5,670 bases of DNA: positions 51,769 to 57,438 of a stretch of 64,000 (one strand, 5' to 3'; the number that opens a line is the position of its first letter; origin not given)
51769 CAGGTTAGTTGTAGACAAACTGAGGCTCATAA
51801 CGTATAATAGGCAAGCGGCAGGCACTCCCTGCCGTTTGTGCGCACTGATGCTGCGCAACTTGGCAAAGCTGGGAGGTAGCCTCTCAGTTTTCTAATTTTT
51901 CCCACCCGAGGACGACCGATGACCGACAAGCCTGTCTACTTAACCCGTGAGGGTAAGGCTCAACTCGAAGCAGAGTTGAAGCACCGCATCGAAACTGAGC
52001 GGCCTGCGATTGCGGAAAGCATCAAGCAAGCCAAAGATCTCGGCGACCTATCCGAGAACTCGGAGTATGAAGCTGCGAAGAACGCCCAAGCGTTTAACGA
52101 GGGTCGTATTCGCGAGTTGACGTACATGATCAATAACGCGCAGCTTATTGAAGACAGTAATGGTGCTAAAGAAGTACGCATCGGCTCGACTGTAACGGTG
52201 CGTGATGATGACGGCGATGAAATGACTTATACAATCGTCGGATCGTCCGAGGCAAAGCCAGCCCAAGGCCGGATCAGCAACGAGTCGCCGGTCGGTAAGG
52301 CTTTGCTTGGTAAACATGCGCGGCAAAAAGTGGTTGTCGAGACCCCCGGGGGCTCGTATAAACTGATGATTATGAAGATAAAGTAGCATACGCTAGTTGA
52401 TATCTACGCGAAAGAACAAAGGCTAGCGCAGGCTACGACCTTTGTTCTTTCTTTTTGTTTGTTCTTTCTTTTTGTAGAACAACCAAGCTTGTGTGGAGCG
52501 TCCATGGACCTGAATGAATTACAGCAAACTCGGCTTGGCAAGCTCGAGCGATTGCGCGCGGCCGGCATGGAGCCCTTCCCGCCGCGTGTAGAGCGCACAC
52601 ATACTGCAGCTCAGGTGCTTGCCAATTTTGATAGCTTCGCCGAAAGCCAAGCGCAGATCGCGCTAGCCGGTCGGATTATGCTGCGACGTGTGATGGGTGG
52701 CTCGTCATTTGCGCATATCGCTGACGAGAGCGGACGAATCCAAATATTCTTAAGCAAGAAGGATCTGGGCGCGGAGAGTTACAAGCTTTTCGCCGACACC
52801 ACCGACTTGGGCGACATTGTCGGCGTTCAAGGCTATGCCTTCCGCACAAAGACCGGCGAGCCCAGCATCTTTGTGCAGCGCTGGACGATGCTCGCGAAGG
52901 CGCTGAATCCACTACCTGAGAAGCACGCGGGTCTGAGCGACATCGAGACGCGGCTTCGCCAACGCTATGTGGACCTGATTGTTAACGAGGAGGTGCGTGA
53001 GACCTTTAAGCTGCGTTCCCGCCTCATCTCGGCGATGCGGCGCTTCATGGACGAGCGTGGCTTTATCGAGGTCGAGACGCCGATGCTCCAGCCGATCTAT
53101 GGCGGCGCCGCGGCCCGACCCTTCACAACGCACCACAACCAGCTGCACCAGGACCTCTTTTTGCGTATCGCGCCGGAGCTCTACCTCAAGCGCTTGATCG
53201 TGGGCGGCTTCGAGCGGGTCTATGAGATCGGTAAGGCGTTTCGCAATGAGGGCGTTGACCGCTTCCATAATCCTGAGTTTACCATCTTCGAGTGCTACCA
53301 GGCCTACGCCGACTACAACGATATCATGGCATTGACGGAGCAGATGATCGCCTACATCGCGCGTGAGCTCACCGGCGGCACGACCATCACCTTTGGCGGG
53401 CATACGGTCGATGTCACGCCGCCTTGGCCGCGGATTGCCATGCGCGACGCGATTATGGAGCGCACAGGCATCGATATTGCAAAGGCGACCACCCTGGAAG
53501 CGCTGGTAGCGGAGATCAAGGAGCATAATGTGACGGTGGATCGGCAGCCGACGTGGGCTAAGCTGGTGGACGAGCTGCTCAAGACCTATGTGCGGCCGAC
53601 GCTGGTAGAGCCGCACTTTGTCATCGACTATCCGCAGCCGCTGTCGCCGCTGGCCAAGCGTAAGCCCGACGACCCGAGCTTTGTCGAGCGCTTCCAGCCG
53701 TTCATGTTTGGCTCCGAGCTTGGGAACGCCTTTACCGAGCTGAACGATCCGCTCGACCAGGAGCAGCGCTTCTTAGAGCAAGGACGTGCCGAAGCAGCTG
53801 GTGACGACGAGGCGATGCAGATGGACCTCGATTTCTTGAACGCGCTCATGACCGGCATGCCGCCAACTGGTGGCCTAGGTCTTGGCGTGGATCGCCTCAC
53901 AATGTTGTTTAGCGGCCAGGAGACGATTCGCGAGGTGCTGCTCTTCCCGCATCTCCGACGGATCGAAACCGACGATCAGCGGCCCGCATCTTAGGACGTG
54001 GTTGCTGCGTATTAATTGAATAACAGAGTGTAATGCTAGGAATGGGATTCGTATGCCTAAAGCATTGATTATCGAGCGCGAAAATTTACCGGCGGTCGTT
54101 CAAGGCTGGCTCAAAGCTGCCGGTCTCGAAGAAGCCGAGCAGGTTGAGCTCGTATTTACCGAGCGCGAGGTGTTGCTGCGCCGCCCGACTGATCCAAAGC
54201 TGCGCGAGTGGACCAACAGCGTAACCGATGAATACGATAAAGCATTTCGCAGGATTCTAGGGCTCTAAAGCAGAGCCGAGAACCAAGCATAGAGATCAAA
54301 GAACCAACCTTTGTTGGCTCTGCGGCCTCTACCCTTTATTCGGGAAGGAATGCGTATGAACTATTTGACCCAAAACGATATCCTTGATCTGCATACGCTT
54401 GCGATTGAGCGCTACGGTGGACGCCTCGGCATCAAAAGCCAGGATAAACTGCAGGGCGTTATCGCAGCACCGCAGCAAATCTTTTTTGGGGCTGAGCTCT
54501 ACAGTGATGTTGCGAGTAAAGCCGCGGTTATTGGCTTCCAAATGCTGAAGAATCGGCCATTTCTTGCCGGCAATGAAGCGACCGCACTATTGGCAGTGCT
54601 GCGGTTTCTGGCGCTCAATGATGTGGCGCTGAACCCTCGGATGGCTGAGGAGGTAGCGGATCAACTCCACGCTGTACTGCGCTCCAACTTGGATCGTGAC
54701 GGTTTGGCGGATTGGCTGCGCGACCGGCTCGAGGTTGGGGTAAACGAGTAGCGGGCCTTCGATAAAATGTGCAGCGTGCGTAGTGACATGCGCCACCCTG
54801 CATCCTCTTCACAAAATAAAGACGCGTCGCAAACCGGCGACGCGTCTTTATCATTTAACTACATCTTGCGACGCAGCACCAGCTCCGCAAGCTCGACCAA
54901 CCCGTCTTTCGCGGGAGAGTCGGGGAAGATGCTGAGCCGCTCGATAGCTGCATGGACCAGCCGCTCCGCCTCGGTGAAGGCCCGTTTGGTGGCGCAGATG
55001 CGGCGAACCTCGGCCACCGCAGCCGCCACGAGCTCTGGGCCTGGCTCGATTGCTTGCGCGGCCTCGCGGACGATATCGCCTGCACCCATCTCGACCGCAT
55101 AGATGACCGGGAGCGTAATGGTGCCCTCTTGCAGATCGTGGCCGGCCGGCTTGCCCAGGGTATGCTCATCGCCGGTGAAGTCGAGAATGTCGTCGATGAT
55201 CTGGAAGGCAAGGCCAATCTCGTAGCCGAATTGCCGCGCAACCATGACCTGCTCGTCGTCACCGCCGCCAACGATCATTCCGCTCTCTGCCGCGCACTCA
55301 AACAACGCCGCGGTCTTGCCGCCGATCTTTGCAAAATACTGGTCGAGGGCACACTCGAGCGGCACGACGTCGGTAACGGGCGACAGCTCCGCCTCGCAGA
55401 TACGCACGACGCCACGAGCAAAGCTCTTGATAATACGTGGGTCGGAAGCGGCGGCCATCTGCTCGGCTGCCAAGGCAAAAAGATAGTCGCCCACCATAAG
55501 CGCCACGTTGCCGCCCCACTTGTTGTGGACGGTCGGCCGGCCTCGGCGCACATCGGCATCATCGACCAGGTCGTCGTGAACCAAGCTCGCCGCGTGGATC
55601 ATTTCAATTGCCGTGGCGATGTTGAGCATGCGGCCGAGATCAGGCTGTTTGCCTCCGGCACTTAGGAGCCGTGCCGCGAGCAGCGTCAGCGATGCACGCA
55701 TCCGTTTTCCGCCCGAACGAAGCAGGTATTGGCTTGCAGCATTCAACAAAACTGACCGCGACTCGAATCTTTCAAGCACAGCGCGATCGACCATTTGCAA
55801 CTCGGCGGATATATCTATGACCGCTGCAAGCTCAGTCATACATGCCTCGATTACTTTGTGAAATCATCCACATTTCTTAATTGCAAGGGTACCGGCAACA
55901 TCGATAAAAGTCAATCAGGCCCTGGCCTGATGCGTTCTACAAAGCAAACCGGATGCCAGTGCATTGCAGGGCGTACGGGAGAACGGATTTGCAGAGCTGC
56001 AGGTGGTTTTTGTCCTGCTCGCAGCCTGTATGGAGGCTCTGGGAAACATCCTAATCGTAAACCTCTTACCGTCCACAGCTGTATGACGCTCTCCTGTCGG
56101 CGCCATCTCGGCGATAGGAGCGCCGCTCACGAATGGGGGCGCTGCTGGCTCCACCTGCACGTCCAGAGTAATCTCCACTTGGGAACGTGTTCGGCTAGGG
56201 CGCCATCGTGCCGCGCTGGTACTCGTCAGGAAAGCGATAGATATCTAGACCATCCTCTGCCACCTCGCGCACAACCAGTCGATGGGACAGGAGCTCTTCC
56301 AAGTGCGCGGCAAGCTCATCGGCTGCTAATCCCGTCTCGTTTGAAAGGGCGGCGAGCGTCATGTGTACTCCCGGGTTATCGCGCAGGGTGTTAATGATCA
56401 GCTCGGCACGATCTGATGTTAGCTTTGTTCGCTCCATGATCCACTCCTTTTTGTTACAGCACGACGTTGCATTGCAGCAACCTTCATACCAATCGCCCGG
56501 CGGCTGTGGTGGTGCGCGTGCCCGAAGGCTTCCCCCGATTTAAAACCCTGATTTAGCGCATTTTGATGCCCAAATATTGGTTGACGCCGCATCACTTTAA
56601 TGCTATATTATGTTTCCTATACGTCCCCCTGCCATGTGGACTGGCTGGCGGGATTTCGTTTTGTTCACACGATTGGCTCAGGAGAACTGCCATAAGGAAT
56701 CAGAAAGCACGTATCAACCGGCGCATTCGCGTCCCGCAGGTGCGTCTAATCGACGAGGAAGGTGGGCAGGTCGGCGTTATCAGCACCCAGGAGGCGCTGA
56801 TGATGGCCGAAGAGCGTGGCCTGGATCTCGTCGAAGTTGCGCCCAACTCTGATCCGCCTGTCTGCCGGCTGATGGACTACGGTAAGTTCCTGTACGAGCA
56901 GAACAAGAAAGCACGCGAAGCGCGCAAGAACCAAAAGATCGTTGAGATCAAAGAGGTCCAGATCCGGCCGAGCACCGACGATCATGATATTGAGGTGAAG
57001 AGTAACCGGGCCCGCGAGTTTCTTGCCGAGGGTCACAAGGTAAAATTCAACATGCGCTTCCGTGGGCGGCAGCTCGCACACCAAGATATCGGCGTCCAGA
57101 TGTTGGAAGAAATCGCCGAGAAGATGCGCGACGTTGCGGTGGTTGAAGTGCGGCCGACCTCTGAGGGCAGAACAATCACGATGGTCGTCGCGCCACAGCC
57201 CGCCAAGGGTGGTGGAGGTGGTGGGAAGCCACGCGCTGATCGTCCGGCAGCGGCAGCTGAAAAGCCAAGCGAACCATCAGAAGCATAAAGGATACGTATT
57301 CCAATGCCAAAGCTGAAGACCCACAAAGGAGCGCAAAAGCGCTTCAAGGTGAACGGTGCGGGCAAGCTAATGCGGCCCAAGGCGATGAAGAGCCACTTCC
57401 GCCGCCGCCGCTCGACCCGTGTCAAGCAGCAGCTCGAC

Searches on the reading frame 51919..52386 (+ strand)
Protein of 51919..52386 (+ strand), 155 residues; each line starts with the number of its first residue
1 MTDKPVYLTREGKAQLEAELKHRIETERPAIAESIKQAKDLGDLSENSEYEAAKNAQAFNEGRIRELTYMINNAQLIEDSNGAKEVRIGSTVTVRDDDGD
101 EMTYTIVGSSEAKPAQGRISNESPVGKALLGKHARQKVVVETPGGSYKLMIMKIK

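Call 22: search_protein_families(library=pfam, proteins=[window:51919-52386:+], max_evalue=0.001)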
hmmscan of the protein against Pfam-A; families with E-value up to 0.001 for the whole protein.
window:51919-52386:+ (155 aa): 2 families
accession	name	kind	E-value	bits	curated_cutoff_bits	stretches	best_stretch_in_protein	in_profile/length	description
PF03449.20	GreA_GreB_N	-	7.9e-27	93.7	24.5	1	6-75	1-70/71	Transcription elongation factor, N-terminal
PF01272.25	GreA_GreB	-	7.9e-26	90.3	26.9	1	84-155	4-76/77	Transcription elongation factor, GreA/GreB, C-term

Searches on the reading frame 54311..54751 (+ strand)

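Call 22: search_protein_families(library=pfam, proteins=[window:54311-54751:+], max_evalue=0.001)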
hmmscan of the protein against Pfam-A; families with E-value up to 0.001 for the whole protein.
window:54311-54751:+ (146 aa): 1 family
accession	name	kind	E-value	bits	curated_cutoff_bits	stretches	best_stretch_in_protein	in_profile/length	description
PF02661.23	Fic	-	9.8e-14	52.4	24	1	18-100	1-93/93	Fic/DOC family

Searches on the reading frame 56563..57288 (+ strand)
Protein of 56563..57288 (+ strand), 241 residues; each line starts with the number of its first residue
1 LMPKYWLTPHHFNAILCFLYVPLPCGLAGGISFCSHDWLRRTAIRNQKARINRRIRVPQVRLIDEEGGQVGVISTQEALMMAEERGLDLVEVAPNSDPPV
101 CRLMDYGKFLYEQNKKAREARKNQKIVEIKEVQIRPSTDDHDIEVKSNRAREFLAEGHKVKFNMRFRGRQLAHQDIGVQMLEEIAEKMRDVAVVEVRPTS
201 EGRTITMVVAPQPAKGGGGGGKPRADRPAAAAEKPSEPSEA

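Call 22: search_protein_families(library=pfam, proteins=[window:56563-57288:+], max_evalue=0.001)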
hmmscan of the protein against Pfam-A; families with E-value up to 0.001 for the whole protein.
window:56563-57288:+ (241 aa): 2 families
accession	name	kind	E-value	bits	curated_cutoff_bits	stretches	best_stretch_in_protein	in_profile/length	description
PF05198.21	IF3_N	-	2.3e-35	121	26.9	1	51-120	1-70/70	Translation initiation factor IF-3, N-terminal domain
PF00707.27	IF3_C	-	2.8e-32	110.9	34.8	1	127-212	1-86/86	Translation initiation factor IF-3, C-terminal domain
